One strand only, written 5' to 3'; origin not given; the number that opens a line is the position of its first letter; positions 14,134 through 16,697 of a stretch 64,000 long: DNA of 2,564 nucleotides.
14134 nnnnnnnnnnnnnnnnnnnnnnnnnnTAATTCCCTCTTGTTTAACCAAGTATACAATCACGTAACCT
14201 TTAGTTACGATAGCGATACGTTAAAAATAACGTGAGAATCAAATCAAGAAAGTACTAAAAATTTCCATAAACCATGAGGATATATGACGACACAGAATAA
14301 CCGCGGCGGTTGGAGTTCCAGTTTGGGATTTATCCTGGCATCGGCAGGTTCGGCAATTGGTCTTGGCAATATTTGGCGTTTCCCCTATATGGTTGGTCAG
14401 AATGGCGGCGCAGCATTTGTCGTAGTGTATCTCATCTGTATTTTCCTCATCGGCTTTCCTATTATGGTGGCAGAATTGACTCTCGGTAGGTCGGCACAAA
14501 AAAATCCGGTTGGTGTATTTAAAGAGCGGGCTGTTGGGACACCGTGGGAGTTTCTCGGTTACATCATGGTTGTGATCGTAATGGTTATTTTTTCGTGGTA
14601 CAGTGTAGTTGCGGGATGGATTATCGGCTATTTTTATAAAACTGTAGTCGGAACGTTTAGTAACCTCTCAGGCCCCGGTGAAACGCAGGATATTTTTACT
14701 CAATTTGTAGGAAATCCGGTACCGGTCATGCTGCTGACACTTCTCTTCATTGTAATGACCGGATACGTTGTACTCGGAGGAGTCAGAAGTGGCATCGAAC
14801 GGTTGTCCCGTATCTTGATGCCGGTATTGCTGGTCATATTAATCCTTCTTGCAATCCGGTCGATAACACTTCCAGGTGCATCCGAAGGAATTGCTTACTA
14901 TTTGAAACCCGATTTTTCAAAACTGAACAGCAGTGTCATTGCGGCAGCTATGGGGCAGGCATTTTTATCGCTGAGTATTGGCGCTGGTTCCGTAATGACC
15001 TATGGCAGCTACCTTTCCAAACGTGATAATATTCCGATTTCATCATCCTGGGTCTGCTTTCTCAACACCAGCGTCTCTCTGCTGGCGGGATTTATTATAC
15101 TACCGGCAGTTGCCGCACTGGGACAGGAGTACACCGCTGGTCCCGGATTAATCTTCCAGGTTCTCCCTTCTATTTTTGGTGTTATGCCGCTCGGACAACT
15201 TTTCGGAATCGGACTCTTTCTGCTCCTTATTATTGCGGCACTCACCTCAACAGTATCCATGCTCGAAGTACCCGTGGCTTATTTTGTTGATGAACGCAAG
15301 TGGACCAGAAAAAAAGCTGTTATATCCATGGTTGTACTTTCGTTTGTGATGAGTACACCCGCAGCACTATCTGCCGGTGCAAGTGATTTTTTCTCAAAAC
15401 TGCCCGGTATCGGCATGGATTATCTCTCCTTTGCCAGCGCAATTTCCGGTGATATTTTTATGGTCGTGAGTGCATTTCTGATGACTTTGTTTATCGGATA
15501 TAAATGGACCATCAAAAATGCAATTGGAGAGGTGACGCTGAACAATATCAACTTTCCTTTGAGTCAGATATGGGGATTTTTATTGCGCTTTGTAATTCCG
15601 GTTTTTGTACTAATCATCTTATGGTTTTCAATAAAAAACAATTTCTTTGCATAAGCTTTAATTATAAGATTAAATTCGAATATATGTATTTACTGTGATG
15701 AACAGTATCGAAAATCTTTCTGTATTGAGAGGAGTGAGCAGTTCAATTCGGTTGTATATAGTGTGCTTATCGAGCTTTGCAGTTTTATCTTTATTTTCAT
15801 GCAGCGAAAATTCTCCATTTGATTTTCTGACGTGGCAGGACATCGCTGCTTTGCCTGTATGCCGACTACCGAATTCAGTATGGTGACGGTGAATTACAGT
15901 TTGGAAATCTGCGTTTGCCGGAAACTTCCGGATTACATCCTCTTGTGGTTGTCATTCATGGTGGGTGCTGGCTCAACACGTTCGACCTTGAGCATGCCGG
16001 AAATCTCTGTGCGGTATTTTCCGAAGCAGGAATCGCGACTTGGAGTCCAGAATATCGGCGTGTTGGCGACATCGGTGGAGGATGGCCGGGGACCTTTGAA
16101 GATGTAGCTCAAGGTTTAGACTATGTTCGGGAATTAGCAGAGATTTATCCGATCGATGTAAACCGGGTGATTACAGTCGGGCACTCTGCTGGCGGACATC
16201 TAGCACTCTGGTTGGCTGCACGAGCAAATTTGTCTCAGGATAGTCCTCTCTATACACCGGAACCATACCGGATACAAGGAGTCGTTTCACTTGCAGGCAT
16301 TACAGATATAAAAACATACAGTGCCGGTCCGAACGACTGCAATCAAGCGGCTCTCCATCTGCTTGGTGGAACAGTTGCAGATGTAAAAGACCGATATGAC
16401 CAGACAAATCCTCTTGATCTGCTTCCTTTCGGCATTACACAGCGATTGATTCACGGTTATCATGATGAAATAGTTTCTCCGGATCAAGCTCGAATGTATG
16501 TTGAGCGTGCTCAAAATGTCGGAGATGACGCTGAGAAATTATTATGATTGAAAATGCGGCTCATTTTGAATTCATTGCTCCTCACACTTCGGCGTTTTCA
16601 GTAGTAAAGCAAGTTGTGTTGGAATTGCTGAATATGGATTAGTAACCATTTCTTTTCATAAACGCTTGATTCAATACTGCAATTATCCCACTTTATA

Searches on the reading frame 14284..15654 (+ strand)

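Call 22: search_protein_families(library=pfam, proteins=[window:14284-15654:+], max_evalue=0.001)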
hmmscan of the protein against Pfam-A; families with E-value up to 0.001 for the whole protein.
window:14284-15654:+ (456 aa): 1 family
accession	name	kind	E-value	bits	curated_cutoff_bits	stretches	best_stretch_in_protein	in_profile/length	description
PF00209.24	SNF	-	4e-61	207.7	27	2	151-452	180-483/524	Sodium:neurotransmitter symporter family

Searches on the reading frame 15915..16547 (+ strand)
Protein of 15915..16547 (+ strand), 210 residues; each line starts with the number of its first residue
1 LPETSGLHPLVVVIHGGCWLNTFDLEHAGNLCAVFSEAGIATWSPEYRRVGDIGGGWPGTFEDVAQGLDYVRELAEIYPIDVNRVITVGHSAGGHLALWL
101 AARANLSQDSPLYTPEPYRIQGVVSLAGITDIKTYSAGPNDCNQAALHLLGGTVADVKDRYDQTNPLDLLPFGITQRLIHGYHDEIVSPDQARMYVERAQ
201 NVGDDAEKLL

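Call 22: search_protein_families(library=pfam, proteins=[window:15915-16547:+], max_evalue=0.001)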
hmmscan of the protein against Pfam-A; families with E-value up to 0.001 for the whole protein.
window:15915-16547:+ (210 aa): 6 families
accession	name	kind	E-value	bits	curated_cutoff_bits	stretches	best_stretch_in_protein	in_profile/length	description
PF20434.5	BD-FAE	-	8.5e-30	104.3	26.8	1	4-194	9-210/215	BD-FAE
PF07859.19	Abhydrolase_3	-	8.2e-12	45.8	25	1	11-137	1-120/210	alpha/beta hydrolase fold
PF12697.13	Abhydrolase_6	-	8e-08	33.6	26.3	1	11-136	1-94/217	Alpha/beta hydrolase family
PF00326.27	Peptidase_S9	-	1.9e-07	31.3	22.6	1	60-206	44-177/213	Prolyl oligopeptidase family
PF12146.15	Hydrolase_4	-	1.9e-05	24.5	27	0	10-155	6-135/239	Serine aminopeptidase, S33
PF00561.26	Abhydrolase_1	-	5e-05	23.5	25.8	1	9-148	1-118/245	alpha/beta hydrolase fold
